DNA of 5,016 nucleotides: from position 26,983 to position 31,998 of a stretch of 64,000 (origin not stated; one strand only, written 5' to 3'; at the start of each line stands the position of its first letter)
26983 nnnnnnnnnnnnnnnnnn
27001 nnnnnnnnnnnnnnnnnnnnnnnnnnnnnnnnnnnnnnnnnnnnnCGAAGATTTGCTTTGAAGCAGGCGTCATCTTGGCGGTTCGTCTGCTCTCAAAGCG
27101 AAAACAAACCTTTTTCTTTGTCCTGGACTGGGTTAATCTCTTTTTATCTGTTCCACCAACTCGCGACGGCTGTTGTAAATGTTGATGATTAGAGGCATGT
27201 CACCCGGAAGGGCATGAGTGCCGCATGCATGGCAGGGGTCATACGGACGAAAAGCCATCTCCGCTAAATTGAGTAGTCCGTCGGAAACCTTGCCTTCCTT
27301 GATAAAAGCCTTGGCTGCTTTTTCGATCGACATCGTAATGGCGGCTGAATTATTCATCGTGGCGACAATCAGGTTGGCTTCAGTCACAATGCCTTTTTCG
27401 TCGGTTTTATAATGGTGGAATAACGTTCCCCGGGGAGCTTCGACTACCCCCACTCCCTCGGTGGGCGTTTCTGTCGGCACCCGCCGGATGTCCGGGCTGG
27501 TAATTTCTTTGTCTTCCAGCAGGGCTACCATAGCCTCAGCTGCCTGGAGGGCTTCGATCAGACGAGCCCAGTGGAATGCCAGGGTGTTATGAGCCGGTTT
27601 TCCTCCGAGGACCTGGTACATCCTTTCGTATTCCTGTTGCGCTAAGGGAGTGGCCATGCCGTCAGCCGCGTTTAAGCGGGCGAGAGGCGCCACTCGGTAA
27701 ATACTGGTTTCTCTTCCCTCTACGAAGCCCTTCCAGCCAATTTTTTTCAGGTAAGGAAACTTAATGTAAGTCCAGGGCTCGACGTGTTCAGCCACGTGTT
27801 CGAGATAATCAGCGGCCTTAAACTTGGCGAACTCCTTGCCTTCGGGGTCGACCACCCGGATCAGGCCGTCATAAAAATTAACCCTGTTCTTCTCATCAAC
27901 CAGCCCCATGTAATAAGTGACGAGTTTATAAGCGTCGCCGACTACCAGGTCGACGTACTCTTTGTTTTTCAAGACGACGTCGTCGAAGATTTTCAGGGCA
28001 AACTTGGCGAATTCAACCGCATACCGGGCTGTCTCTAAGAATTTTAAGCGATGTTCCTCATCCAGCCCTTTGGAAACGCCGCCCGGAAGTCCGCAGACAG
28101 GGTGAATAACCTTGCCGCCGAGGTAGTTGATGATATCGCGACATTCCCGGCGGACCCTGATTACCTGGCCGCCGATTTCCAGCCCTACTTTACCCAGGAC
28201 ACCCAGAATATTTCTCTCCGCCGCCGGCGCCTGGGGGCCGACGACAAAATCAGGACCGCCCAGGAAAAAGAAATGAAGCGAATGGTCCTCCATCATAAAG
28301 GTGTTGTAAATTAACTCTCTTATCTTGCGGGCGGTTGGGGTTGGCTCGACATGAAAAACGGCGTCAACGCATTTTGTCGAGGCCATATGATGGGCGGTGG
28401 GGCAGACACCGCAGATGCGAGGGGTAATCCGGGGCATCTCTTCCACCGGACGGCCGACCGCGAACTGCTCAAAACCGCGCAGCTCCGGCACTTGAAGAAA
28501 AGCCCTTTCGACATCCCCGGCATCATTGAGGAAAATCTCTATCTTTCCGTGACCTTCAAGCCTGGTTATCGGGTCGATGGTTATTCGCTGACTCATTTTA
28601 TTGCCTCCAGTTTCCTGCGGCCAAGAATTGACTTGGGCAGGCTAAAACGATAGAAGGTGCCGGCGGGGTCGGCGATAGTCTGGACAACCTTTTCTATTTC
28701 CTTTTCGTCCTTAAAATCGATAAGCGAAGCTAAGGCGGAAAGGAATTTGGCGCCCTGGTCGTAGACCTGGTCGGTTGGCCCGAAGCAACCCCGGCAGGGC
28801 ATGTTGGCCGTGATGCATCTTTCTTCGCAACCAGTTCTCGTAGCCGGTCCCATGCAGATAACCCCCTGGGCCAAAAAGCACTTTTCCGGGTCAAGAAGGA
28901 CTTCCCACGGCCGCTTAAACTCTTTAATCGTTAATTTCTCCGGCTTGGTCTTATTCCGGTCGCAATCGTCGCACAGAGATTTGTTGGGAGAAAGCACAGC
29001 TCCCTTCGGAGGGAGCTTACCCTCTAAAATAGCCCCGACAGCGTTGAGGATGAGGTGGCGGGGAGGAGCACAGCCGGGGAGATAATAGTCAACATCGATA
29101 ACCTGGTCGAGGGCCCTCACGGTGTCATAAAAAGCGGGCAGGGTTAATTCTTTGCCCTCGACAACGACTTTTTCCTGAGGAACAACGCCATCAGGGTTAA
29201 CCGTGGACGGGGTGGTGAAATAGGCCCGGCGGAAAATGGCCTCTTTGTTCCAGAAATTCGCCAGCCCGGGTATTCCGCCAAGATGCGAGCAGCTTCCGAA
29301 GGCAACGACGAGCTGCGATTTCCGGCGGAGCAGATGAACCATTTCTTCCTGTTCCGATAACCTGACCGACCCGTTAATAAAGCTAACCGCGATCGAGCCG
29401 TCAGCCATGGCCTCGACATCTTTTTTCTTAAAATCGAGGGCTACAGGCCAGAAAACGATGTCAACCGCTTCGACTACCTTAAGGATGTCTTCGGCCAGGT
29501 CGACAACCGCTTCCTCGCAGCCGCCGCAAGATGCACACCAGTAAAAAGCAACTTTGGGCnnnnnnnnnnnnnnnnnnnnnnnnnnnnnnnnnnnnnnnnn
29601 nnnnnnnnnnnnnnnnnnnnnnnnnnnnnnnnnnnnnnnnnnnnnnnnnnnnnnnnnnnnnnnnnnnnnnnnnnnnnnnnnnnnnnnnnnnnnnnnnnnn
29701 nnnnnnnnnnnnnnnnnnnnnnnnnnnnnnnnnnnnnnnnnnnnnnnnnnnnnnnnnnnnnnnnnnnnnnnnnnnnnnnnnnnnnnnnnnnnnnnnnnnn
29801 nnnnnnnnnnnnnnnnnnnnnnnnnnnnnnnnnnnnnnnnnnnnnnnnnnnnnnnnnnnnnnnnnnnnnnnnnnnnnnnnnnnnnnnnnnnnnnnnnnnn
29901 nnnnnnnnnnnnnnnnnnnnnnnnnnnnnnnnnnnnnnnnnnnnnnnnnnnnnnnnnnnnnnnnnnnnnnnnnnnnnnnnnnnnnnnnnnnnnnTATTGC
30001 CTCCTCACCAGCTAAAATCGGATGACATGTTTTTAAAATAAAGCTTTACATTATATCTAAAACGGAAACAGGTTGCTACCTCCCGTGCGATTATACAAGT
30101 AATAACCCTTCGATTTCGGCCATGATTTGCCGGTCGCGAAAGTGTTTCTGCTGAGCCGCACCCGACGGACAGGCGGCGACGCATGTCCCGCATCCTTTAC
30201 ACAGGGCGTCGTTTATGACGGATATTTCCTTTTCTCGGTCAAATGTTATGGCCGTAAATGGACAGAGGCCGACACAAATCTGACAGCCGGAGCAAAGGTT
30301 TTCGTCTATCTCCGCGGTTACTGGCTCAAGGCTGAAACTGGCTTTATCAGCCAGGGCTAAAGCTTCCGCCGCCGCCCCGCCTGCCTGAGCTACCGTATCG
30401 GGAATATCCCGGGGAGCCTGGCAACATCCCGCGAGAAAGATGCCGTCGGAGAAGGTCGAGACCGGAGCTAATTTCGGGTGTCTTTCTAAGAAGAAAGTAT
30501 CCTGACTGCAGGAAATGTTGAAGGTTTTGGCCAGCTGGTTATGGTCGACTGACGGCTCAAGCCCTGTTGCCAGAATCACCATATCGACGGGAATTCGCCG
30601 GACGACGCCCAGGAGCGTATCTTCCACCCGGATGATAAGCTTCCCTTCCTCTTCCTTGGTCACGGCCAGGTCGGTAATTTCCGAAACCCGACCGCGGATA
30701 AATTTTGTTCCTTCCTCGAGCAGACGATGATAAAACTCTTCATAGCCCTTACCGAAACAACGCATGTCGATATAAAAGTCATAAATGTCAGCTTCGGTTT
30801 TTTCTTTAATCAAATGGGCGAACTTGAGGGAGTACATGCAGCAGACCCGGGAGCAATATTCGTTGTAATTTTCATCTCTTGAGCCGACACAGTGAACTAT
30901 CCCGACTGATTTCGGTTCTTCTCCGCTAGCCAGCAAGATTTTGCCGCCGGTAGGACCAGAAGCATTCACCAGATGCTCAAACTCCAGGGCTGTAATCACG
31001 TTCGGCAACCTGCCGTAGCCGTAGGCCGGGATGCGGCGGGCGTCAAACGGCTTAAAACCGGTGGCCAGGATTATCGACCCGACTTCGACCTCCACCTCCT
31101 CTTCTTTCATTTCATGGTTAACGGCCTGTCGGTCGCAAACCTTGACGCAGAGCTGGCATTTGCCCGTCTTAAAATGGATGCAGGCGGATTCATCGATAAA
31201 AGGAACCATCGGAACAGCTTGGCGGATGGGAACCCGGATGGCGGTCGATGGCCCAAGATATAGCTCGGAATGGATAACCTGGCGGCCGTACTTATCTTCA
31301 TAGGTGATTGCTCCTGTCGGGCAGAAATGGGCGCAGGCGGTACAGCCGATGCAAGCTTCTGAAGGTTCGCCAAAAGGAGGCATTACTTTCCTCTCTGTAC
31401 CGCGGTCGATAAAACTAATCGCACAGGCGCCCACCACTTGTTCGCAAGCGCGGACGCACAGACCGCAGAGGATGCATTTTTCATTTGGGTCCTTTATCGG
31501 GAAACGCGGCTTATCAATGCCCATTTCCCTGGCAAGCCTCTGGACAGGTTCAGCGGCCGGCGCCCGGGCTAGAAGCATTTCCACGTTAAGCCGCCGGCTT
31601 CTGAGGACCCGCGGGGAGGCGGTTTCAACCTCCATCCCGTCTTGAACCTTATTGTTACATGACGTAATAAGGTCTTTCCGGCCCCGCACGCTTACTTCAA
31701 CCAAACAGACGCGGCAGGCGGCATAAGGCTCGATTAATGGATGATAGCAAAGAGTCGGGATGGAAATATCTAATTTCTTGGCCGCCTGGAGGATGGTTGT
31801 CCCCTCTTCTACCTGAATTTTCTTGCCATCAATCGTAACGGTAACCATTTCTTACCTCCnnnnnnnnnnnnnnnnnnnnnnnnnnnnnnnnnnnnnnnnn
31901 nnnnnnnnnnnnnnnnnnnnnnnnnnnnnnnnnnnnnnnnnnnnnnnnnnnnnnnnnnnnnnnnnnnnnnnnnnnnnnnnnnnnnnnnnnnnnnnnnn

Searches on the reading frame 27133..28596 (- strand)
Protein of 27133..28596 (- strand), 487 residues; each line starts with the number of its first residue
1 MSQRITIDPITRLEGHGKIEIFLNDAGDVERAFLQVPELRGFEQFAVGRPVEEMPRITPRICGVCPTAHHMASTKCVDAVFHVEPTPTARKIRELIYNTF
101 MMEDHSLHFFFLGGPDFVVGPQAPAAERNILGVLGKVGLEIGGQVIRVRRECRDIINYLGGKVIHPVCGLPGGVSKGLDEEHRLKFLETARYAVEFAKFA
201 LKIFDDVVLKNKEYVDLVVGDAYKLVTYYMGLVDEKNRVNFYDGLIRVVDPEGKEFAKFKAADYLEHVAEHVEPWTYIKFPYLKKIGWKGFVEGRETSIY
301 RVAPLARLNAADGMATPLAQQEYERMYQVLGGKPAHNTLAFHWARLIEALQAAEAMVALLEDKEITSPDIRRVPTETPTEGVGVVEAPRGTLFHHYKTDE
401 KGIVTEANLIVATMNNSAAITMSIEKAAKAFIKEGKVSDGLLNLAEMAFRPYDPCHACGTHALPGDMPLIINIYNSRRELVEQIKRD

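Call 5: search_protein_families(library=pfam, proteins=[window:27133-28596:-], max_evalue=0.01)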
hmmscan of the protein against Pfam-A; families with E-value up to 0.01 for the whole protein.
window:27133-28596:- (487 aa): 1 family
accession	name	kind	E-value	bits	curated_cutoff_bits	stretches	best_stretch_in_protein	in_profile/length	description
PF00374.24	NiFeSe_Hases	-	7.6e-32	111.3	25.8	2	40-119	1-80/508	Nickel-dependent hydrogenase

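Call 21: search_protein_families(library=ncbifam, proteins=[window:27133-28596:-], max_evalue=0.00001)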
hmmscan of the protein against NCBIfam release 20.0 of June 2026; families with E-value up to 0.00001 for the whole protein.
window:27133-28596:- (487 aa): 8 families
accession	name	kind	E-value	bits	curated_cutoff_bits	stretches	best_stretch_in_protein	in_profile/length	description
NF041785.2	VhuA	equivalog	9e-128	426.4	800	1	4-433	3-418/418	F420-non-reducing hydrogenase Vhu subunit A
NF033181.1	NiFeSe_hydrog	equivalog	2e-49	168.9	600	2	3-122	2-120/507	nickel-dependent hydrogenase large subunit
NF045518.1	H2_NiFeSe_large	exception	4.8e-47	160.9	780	1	4-463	3-482/485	NiFeSe hydrogenase large subunit HysA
NF040828.1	sulfhyd_ShyA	equivalog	4.9e-42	144.3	700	2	5-225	3-215/415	NAD(P)-dependent hydrogenase/sulfhydrogenase 2 subunit alpha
TIGR03295.1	frhA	equivalog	1.3e-40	139.7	392.5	2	1-210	1-202/412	coenzyme F420 hydrogenase subunit alpha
NF040832.1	sulfhyd_HydA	equivalog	2.9e-35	122.2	880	1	4-462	4-423/426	NADPH-dependent hydrogenase/sulfhydrogenase 1 subunit alpha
NF007778.0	PRK10467.1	equivalog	1.3e-24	86.4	969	1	1-119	1-118/567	hydrogenase 2 large subunit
NF007550.0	PRK10170.1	equivalog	2e-21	76.1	1101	1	3-118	17-132/597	Ni/Fe-hydrogenase large subunit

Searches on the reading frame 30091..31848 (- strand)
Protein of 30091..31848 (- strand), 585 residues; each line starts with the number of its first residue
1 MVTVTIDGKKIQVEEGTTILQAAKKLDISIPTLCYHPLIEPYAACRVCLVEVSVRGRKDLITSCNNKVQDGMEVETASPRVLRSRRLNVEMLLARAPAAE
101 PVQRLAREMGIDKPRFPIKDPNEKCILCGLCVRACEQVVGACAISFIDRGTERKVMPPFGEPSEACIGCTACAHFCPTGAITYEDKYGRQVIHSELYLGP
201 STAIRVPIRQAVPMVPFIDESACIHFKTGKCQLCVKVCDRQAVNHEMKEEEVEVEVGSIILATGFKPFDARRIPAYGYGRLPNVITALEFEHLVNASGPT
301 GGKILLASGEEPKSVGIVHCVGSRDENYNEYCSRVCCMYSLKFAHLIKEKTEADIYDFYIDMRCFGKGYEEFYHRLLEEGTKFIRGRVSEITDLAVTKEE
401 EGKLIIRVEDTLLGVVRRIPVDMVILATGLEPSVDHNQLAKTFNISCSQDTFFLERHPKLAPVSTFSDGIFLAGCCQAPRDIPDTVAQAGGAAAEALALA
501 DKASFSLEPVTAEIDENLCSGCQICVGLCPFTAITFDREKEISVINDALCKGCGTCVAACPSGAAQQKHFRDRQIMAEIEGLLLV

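Call 4: search_protein_families(library=pfam, proteins=[window:30091-31848:-], max_evalue=0.01)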
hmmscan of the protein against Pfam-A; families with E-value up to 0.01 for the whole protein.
window:30091-31848:- (585 aa): 17 families
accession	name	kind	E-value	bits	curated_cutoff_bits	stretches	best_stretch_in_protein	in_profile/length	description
PF00037.32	Fer4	-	5.9e-21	73.8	21.1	4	544-564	2-22/24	4Fe-4S binding domain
PF13510.11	Fer2_4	-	3.9e-20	72.1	22.8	1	1-78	3-81/82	2Fe-2S iron-sulfur cluster binding domain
PF12838.12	Fer4_7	-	7.8e-16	58.7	27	3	519-564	2-52/52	4Fe-4S dicluster domain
PF13237.11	Fer4_10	-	2e-15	56.9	25.5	2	513-561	3-53/53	4Fe-4S dicluster domain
PF14697.11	Fer4_21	-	4.2e-15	56.1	35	2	512-562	1-53/59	4Fe-4S dicluster domain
PF13187.11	Fer4_9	-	3.4e-14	53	27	3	519-564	2-51/52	4Fe-4S dicluster domain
PF13484.11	Fer4_16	-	9.6e-14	52.4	30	2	166-187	2-24/66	4Fe-4S double cluster binding domain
PF12797.12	Fer4_2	-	2.1e-11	43.4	24.5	2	544-562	4-22/22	4Fe-4S binding domain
PF12837.12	Fer4_6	-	4.2e-11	42.7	25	1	544-564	3-23/24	4Fe-4S binding domain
PF13534.11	Fer4_17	-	3.7e-09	37.4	22.2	0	550-578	2-28/61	4Fe-4S dicluster domain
PF25160.1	LdpA_Fe-S-bd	-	1.9e-06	28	27.6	1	523-567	7-45/49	LdpA Fe-S cluster-binding domain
PF12800.12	Fer4_4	-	6.7e-06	26.5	24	0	549-563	3-17/17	4Fe-4S binding domain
PF13183.11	Fer4_8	-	6.9e-06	26.9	27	0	123-179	3-67/68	4Fe-4S dicluster domain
PF07992.20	Pyr_redox_2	-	1.7e-05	24.8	26.1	0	363-489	179-287/291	Pyridine nucleotide-disulphide oxidoreductase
PF13459.11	Fer4_15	-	0.00068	20.7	22.4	0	513-537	2-25/66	4Fe-4S single cluster domain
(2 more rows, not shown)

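Call 21: search_protein_families(library=ncbifam, proteins=[window:30091-31848:-], max_evalue=0.00001)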
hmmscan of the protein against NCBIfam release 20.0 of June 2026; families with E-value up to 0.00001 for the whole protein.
window:30091-31848:- (585 aa): 56 families (the best 25 are shown)
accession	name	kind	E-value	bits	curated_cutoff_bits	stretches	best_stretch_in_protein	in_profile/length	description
NF040770.1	hetero_SS_HdrA2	exception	6e-133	444.6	1100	1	197-581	264-639/777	CoB-CoM heterodisulfide reductase HdrA2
NF041778.1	hetero_SS_HdrA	equivalog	1e-106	357.6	1400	1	164-583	246-651/771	ferredoxin:CoB-CoM heterodisulfide reductase subunit HdrA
NF041891.1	hdrA_Methbact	equivalog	2e-95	320.6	1300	1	164-583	238-636/762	ferredoxin:CoB-CoM heterodisulfide reductase subunit HdrA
NF040763.1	FeFe_hydrog_A6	exception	2.5e-42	145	765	1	2-187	1-211/571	NADH-dependent [FeFe] hydrogenase, group A6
NF005745.0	PRK07569.1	equivalog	6.3e-35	120.7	333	1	2-184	4-210/238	bidirectional hydrogenase complex protein HoxU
NF005895.0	PRK07860.1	equivalog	6.5e-27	93.9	802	1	1-102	17-118/811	NADH-quinone oxidoreductase subunit G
TIGR01973.1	NuoG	equivalog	7.2e-27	94.4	470.05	1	4-97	1-92/606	NADH-quinone oxidoreductase subunit NuoG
NF040762.1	Hydr_FeFe_Clost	exception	9e-24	84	900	2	3-94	2-91/572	ferredoxin hydrogenase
NF006305.0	PRK08493.1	equivalog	2.6e-22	78.8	591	1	1-86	1-82/819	NADH-quinone oxidoreductase subunit G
NF009454.0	PRK12814.1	equivalog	1.1e-20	73.6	916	1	2-95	4-95/657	putative NADPH-dependent glutamate synthase small subunit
NF005415.0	PRK06991.1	equivalog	2.9e-14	53.4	281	1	508-562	76-129/284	electron transport complex subunit RsxB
NF038196.1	ferrodoxin_EFR1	subfamily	1.2e-13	51.7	75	2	517-568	184-232/242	EFR1 family ferrodoxin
TIGR01944.1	rnfB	subfamily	3e-13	49.7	68.7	1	498-568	94-163/190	RnfABCDGE type electron transport complex subunit B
TIGR01971.1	NuoI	subfamily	5.9e-13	48.5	113.05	1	120-188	39-105/121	NADH-quinone oxidoreductase, chain I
TIGR02512.1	FeFe_hydrog_A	subfamily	6.1e-12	45.1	405.95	1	122-187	6-73/375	[FeFe] hydrogenase, group A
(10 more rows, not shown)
